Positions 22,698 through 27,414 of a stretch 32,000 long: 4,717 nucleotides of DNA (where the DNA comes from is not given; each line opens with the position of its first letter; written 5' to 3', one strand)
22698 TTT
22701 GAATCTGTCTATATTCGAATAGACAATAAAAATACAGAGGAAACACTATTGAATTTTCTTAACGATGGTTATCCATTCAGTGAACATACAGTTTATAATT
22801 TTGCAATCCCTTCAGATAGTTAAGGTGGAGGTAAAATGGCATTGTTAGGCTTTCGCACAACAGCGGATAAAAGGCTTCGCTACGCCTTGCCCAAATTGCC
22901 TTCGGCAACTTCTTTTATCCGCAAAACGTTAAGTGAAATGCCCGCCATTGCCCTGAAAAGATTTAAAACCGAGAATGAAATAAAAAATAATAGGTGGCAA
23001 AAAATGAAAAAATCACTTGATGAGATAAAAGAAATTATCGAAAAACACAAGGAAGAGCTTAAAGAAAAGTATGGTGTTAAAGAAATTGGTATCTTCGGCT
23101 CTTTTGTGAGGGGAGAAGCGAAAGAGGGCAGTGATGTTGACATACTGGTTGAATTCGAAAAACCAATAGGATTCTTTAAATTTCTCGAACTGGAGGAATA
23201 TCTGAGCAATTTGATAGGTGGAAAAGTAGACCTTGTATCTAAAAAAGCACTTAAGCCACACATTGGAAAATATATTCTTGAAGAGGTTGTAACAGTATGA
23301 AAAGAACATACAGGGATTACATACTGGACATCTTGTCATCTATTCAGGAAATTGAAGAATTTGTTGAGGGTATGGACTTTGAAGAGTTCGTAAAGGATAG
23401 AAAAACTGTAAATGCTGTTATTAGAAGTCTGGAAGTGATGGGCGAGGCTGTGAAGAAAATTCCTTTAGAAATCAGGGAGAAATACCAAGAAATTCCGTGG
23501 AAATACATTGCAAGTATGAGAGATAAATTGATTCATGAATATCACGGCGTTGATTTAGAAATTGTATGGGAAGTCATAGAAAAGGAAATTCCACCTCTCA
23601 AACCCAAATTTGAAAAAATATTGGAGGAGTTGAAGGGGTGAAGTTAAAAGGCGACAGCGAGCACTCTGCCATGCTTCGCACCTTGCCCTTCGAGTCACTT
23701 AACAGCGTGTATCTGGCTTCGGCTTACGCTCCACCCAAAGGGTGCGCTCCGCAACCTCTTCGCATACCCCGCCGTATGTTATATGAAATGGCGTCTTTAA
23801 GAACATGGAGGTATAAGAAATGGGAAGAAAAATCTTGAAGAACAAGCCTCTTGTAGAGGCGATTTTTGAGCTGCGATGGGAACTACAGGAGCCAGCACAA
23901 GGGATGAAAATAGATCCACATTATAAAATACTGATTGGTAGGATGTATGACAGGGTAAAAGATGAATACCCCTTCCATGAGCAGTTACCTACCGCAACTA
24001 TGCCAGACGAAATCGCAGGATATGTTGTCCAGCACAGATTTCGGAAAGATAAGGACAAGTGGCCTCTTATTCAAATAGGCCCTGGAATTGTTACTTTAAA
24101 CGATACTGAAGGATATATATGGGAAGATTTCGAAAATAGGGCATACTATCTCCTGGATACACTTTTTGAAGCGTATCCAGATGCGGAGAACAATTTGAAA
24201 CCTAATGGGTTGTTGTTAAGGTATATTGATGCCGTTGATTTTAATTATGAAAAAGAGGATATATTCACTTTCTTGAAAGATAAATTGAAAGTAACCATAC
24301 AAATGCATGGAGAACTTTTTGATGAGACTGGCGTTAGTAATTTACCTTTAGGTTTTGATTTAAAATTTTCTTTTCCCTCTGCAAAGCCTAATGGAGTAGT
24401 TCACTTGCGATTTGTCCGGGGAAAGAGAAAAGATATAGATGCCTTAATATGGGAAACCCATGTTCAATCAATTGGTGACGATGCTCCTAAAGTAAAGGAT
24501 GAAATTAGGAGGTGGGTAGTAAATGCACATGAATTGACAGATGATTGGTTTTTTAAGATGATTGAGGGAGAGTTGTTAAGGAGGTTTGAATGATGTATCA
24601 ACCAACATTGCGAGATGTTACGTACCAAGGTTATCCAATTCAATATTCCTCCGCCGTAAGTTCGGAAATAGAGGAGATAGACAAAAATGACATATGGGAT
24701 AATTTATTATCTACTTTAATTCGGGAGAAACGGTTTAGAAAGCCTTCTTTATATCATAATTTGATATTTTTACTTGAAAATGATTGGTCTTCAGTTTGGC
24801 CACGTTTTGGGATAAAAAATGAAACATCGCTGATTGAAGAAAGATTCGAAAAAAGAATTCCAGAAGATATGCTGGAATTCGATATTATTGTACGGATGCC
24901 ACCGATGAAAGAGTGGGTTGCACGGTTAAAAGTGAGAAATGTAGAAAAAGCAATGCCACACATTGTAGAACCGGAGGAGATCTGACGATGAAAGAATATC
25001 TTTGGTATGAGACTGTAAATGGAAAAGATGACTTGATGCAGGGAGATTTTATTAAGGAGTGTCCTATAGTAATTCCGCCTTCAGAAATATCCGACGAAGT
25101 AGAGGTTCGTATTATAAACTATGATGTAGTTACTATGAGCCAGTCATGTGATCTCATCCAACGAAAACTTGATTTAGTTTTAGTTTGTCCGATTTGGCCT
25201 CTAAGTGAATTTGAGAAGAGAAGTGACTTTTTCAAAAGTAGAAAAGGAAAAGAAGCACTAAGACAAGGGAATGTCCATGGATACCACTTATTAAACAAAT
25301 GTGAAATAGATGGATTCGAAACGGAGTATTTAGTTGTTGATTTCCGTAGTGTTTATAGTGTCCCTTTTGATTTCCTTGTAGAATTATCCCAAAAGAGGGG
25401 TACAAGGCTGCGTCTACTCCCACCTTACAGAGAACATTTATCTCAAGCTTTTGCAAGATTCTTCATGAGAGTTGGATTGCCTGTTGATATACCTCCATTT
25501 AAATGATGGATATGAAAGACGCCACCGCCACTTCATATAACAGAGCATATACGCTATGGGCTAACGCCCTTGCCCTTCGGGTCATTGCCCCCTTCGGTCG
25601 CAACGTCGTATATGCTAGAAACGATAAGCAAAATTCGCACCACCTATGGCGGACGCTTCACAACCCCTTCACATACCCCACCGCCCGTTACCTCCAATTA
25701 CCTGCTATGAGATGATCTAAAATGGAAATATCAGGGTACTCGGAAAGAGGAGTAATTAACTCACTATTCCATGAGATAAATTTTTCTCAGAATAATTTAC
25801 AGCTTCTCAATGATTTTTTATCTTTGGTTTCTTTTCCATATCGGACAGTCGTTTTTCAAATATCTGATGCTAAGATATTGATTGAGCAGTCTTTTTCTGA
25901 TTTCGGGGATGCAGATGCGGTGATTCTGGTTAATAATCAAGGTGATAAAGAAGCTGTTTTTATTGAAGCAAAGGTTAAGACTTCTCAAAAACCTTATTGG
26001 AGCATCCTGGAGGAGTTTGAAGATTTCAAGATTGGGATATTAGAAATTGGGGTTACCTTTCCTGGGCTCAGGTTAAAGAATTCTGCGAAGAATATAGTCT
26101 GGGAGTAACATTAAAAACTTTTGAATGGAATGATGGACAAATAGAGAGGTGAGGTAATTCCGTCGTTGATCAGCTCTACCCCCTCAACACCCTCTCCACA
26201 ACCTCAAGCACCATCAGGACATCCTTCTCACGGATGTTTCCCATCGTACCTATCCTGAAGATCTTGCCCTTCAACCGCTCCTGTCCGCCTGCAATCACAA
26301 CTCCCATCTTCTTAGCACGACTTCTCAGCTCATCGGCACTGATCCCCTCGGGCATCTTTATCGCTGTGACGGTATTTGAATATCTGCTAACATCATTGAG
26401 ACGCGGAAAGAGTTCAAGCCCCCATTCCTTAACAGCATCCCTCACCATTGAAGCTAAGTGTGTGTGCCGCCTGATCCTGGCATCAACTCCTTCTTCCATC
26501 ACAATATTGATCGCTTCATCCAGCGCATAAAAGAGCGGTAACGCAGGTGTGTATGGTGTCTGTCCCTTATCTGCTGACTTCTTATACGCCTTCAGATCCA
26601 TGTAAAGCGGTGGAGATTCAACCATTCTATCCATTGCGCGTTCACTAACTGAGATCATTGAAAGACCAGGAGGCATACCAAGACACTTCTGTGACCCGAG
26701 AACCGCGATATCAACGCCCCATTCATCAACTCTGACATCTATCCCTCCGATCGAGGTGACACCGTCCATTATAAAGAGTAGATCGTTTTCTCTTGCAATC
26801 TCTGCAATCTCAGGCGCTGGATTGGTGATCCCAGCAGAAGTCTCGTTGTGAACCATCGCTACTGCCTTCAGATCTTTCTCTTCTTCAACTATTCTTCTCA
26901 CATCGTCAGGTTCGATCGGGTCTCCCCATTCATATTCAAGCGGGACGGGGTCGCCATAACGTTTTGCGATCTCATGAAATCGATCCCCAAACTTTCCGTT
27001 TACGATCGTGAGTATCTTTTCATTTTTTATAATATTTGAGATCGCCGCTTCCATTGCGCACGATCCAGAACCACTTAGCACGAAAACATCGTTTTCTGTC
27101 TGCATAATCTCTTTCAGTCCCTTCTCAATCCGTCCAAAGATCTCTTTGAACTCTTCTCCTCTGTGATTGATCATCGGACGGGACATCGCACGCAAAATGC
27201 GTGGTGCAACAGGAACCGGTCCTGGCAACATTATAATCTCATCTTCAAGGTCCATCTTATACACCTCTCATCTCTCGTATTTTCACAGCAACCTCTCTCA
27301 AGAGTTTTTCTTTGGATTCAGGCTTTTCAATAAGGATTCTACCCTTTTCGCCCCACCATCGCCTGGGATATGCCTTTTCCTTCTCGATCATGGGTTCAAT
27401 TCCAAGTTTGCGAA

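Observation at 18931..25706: GC-rich structured repeat family at every module boundary, suggesting an integron-like (CALIN-type) cassette array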

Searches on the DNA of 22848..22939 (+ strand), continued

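Call 98: search_with_rna_model(model_id=R1, source=L177, filters=off, max_evalue=1, show_alignments=2)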
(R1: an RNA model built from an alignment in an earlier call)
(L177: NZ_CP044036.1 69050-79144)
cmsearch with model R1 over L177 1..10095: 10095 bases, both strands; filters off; matches with E-value up to 1: 1.
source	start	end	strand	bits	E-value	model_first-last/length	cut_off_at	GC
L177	4996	5095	+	46.5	5e-10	1-92/92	no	0.59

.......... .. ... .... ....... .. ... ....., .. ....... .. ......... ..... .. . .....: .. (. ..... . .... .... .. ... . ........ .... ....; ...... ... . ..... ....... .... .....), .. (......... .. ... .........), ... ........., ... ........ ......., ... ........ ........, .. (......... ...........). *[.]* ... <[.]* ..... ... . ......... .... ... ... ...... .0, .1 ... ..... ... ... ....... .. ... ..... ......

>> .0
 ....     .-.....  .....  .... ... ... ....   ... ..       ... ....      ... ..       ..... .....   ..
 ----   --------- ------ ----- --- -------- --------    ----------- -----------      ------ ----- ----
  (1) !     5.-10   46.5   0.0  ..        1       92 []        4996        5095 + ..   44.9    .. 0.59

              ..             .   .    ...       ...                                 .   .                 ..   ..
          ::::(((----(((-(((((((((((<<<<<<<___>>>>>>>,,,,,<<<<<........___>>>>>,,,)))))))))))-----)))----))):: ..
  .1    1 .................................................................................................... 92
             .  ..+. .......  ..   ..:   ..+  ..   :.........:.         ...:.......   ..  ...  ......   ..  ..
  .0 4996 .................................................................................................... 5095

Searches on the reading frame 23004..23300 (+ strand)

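Call 14: search_protein_families(library=pfam, proteins=[window:23004-23300:+], max_evalue=0.01)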
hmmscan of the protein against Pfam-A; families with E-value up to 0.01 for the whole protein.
window:23004-23300:+ (98 aa): 4 families
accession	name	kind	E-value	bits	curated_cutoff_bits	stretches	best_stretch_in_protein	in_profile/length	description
PF01909.29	NTP_transf_2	-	1.1e-18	67.8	21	1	12-95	1-90/93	Nucleotidyltransferase domain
PF18765.7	Polbeta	-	5.6e-13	49.3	26.9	1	13-94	1-83/93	Polymerase beta, Nucleotidyltransferase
PF22600.2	MTPAP-like_central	-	6.2e-05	23.5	27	1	5-54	19-68/139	Poly(A) RNA polymerase, mitochondrial-like, central palm domain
PF14792.12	DNA_pol_B_palm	-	0.0016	19.1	25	1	5-52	7-50/113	DNA polymerase beta palm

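Call 77: search_protein_families(library=padloc, proteins=[window:23004-23300:+], max_evalue=0.01)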
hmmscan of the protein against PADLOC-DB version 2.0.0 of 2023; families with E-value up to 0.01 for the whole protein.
window:23004-23300:+ (98 aa): 8 families
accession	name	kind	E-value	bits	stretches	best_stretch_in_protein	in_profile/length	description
PDLC04906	PDC-S09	-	9.1e-33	110.6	1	4-97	3-97/98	-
PDLC04904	PDC-S09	-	1.1e-27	94.3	1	1-97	1-97/104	-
PDLC04902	PDC-S09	-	7.6e-24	81.9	1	13-96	9-93/97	-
PDLC04905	PDC-S09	-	9.8e-22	75.2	1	11-93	7-93/101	-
PDLC04903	PDC-S09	-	2e-10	38.9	1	2-56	2-57/108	-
PDLC04907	PDC-S09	-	2.4e-06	25.6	1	7-53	9-55/114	-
PDLC04369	PDC-M05A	-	7.5e-05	20.4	1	10-49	90-127/201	-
PDLC04368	PDC-M05A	-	0.0015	16.4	1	29-49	111-131/201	-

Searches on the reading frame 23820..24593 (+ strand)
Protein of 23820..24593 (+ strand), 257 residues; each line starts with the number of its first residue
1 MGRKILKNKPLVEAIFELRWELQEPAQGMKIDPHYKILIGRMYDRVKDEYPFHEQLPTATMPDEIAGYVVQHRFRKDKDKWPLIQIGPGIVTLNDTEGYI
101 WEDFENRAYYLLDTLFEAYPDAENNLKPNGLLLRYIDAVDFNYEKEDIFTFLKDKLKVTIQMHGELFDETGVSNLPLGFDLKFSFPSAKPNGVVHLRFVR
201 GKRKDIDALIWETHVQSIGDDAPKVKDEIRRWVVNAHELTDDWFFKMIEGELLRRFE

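Call 14: search_protein_families(library=pfam, proteins=[window:23820-24593:+], max_evalue=0.01)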
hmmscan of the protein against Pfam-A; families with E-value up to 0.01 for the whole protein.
window:23820-24593:+ (257 aa): 0 families

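Call 16: find_encoding_contigs(protein=window:23820-24593:+, flank=10000, max_places=10)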
Protein window:23820-24593:+ (257 aa): 2 contigs read that carry it; 2 places shown.
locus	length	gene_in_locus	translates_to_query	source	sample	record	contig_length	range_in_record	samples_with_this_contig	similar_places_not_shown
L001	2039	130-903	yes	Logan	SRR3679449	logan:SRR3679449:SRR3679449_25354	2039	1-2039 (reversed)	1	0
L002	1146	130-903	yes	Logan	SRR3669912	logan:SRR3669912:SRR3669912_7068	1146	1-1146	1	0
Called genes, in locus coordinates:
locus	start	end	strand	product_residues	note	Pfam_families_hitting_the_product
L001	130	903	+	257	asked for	-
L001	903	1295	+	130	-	-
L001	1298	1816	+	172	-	-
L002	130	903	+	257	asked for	-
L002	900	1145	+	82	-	?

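Call 44: search_protein_families(library=ncbifam, proteins=[window:23820-24593:+], max_evalue=0.001)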
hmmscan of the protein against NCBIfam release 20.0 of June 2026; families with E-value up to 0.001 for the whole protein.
window:23820-24593:+ (257 aa): 1 family
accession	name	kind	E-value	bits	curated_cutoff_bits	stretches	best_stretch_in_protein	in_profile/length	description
TIGR04255.1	sporadTIGR04255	subfamily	6.7e-40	137.5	30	1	6-257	2-252/252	TIGR04255 family protein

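Call 77: search_protein_families(library=padloc, proteins=[window:23820-24593:+], max_evalue=0.01)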
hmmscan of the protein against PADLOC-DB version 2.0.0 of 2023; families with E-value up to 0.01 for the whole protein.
window:23820-24593:+ (257 aa): 0 families

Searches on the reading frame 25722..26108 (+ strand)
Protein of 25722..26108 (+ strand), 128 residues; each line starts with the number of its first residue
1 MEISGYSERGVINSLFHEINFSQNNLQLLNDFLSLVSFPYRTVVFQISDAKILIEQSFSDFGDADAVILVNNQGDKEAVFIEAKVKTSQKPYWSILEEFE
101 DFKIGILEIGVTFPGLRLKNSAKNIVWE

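Call 15: search_protein_families(library=pfam, proteins=[window:25722-26108:+], max_evalue=0.01)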
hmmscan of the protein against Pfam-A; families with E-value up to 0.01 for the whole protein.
window:25722-26108:+ (128 aa): 0 families

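Call 77: search_protein_families(library=padloc, proteins=[window:25722-26108:+], max_evalue=0.01)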
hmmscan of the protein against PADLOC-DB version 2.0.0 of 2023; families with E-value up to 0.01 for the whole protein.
window:25722-26108:+ (128 aa): 1 family
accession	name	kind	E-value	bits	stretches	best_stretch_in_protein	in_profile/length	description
PDLC04665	PDC-M47B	-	0.0081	13.8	1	33-86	44-100/202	-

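Call 87: find_homologous_proteins(query=window:25722-26108:+, max_evalue=0.001)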
Query window:25722-26108:+ (128 aa): 74 proteins with E <= 0.001 among 82 candidates.
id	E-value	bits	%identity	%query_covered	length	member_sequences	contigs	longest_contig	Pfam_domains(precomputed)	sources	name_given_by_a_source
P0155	2.7e-46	175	80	83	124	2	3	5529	-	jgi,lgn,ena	-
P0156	1.1e-42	163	76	83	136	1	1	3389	-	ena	-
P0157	5.9e-41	157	99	59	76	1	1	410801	-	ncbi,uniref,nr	ncbi:MAG: hypothetical protein SCAL_000729 [Candidatus Syntrophoarchaeum caldarius]|uniref:Uncharact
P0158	1.2e-40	156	75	83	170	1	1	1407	-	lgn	-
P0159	2.0e-40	156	73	83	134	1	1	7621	-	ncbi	ncbi:hypothetical protein ES695_21510, partial [Candidatus Atribacteria bacterium 1244-E10-H5-B2]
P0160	2.0e-40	156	74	83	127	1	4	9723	-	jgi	jgi:hypothetical protein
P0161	6.8e-40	154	72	82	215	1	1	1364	-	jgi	-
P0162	5.0e-38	148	73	78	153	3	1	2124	-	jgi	-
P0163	1.3e-37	146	68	80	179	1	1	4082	-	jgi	-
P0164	4.0e-37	145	74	80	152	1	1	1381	-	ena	-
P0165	4.4e-33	132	65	80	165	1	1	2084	-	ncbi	-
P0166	1.2e-32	131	54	97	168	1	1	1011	-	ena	-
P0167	5.5e-32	128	54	97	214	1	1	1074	-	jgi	-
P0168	2.7e-29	120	82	59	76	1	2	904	-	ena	-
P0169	1.2e-28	118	54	80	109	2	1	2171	-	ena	-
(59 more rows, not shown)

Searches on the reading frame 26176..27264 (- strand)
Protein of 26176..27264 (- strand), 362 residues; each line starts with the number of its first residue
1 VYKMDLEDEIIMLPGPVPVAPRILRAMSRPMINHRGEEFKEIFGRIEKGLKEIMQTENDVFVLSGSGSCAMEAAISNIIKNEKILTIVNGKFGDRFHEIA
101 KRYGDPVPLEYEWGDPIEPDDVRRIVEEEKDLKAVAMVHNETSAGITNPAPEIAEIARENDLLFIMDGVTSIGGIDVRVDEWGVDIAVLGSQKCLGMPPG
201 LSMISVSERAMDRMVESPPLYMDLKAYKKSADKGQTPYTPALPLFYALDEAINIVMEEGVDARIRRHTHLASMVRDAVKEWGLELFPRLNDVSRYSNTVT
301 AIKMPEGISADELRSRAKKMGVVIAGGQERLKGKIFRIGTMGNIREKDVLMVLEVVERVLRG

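Call 15: search_protein_families(library=pfam, proteins=[window:26176-27264:-], max_evalue=0.01)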
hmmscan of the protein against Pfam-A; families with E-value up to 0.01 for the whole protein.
window:26176-27264:- (362 aa): 1 family
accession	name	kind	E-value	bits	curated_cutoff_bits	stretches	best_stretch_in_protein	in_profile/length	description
PF00266.25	Aminotran_5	-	4.5e-25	88.8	21.5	1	31-329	33-340/371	Aminotransferase class-V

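Call 20: find_encoding_contigs(protein=window:26176-27264:-, flank=10000, max_places=6)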
Protein window:26176-27264:- (362 aa): no gene with exactly this product is on record in the collection.

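Call 55: find_encoding_contigs(protein=window:26176-27255:-, flank=10000, max_places=10)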
Protein window:26176-27255:- (359 aa): 1 contig read that carries it; 1 place shown.
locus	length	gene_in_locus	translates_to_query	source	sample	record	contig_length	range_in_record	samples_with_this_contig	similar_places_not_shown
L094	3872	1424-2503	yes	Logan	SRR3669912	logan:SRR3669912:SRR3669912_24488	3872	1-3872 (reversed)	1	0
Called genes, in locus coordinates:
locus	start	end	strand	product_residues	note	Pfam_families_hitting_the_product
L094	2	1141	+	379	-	?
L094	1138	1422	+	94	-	PF01922:SRP19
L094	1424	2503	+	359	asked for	PF00266:Aminotran_5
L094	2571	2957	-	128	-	-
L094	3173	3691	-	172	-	-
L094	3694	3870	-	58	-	?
